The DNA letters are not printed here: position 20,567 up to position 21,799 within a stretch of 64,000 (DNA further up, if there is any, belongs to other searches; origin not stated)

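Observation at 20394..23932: Five translationally coupled genes: tethered poly-Ser protein ending in SGAS, ApbE, di-haem membrane protein, NuoF-like flavoprotein and ferredoxin, with no recognisable FMN-binding domain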

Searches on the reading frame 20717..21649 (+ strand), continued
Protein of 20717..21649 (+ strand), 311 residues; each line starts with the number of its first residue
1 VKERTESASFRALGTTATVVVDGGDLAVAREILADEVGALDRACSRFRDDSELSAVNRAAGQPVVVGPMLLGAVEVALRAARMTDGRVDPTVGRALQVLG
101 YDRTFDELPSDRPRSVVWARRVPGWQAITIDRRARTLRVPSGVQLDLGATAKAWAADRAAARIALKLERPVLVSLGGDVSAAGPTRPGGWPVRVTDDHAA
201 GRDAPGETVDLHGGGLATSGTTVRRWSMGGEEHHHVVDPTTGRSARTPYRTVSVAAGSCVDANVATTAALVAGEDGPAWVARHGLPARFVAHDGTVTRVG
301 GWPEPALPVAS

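Call 53: search_protein_families(library=pfam, proteins=[L039:4716-5447:-, L039:3151-4710:-, L072:3922-4605:-, L072:2369-3919:-, L024:3774-4532:-, L024:2214-3767:-, L065:2978-3565:-, L085:4309-4968:+, L021:4772-5167:-], max_evalue=0.001)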
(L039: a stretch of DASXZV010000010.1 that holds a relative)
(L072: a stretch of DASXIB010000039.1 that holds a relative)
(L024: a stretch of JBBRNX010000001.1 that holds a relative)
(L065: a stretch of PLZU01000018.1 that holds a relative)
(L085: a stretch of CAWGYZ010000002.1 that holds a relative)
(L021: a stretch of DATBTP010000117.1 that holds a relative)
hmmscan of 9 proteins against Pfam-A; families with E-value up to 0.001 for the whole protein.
L039:4716-5447:- (243 aa): 2 families
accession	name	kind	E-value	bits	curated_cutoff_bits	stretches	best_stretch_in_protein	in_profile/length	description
PF00486.34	Trans_reg_C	-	8.3e-28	96.7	26.2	1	164-239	1-77/77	Transcriptional regulatory protein, C terminal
PF00072.30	Response_reg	-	6.6e-27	94.3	30.2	1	22-132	1-111/111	Response regulator receiver domain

L039:3151-4710:- (519 aa): 4 families
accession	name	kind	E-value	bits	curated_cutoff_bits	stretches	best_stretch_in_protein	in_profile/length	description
PF02518.31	HATPase_c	-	1.2e-28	100.2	26.4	1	377-487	2-108/111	Histidine kinase-, DNA gyrase B-, and HSP90-like ATPase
PF00512.31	HisKA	-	7e-18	64.9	26.9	1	269-334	2-65/66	His Kinase A (phospho-acceptor) domain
PF00672.30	HAMP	-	1.3e-11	45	25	1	211-263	2-52/53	HAMP domain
PF13581.12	HATPase_c_2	-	1.1e-05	25.9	27.4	1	380-464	31-110/127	Histidine kinase-like ATPase domain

L072:3922-4605:- (227 aa): 2 families
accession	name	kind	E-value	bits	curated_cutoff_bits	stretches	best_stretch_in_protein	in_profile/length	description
PF00486.34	Trans_reg_C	-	5e-28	97.4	26.2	1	148-223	1-77/77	Transcriptional regulatory protein, C terminal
PF00072.30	Response_reg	-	7.5e-27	94.1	30.2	1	6-115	1-110/111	Response regulator receiver domain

L072:2369-3919:- (516 aa): 4 families
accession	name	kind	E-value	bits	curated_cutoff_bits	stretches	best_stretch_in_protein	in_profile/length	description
PF02518.31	HATPase_c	-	2e-29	102.7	26.4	1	371-483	2-109/111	Histidine kinase-, DNA gyrase B-, and HSP90-like ATPase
PF00512.31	HisKA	-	1.1e-17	64.3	26.9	1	263-328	2-65/66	His Kinase A (phospho-acceptor) domain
PF00672.30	HAMP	-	2.9e-13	50.3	25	1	205-257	2-52/53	HAMP domain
PF13581.12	HATPase_c_2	-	1.7e-05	25.3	27.4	1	374-459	31-110/127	Histidine kinase-like ATPase domain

L024:3774-4532:- (252 aa): 2 families
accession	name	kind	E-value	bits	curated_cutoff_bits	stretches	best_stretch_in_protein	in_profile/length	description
PF00072.30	Response_reg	-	8.8e-31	106.8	30.2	1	30-140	1-111/111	Response regulator receiver domain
PF00486.34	Trans_reg_C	-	2.5e-25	88.8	26.2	1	176-247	4-77/77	Transcriptional regulatory protein, C terminal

L024:2214-3767:- (517 aa): 3 families
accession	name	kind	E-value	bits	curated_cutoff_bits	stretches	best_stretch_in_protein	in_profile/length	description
PF02518.31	HATPase_c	-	6.2e-31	107.6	26.4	1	366-476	1-109/111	Histidine kinase-, DNA gyrase B-, and HSP90-like ATPase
PF00512.31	HisKA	-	1.5e-20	73.4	26.9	1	259-325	2-66/66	His Kinase A (phospho-acceptor) domain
PF00672.30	HAMP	-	3.7e-10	40.4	25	1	194-246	1-52/53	HAMP domain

L065:2978-3565:- (195 aa): 0 families

L085:4309-4968:+ (220 aa): 0 families

L021:4772-5167:- (131 aa): 1 family
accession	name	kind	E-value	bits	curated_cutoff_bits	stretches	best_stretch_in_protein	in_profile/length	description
PF00730.31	HhH-GPD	-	0.00021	22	26.2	1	3-101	27-91/108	HhH-GPD superfamily base excision DNA repair protein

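Call 61: search_solved_structures(query=window:20717-21649:+, max_evalue=0.001, show_alignments=1)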
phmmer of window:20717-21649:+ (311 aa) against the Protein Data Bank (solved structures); distinct sequences matched with E-value up to 0.001: 13.
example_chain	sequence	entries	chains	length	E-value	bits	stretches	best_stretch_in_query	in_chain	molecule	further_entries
1vrm_A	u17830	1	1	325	3e-27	99.1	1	12-276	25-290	hypothetical protein TM1553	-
4xdt_A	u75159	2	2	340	4.2e-24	88.8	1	41-296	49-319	FAD:protein FMN transferase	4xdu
4ifu_A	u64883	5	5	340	2.9e-23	86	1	42-296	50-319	FAD:protein FMN transferase | Thiamine biosynthesis lipoprotein ApbE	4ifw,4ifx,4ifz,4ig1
7mgt_A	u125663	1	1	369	3.7e-23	85.7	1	41-296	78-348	FAD:protein FMN transferase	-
6nxi_A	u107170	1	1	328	5e-23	85.2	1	37-288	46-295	FAD:protein FMN transferase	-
4xdr_A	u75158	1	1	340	8.2e-23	84.6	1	42-296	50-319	FAD:protein FMN transferase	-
6nxj_A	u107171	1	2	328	1.3e-21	80.7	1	37-288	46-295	FAD:protein FMN transferase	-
3pnd_A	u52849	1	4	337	9.6e-21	77.8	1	12-295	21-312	Thiamine biosynthesis lipoprotein ApbE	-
4xgw_A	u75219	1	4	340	1.3e-20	77.3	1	21-297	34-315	FAD:protein FMN transferase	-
2o18_A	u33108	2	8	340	4.7e-20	75.5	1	21-297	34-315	Thiamine biosynthesis lipoprotein apbE | FAD:protein FMN transferase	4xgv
4xgx_A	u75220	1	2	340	3.2e-19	72.8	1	21-297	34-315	FAD:protein FMN transferase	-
5mgy_H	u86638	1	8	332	3.3e-19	72.7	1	4-295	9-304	FAD:protein FMN transferase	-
7esa_A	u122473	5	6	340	1.7e-12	50.7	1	46-298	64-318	FAD:protein FMN transferase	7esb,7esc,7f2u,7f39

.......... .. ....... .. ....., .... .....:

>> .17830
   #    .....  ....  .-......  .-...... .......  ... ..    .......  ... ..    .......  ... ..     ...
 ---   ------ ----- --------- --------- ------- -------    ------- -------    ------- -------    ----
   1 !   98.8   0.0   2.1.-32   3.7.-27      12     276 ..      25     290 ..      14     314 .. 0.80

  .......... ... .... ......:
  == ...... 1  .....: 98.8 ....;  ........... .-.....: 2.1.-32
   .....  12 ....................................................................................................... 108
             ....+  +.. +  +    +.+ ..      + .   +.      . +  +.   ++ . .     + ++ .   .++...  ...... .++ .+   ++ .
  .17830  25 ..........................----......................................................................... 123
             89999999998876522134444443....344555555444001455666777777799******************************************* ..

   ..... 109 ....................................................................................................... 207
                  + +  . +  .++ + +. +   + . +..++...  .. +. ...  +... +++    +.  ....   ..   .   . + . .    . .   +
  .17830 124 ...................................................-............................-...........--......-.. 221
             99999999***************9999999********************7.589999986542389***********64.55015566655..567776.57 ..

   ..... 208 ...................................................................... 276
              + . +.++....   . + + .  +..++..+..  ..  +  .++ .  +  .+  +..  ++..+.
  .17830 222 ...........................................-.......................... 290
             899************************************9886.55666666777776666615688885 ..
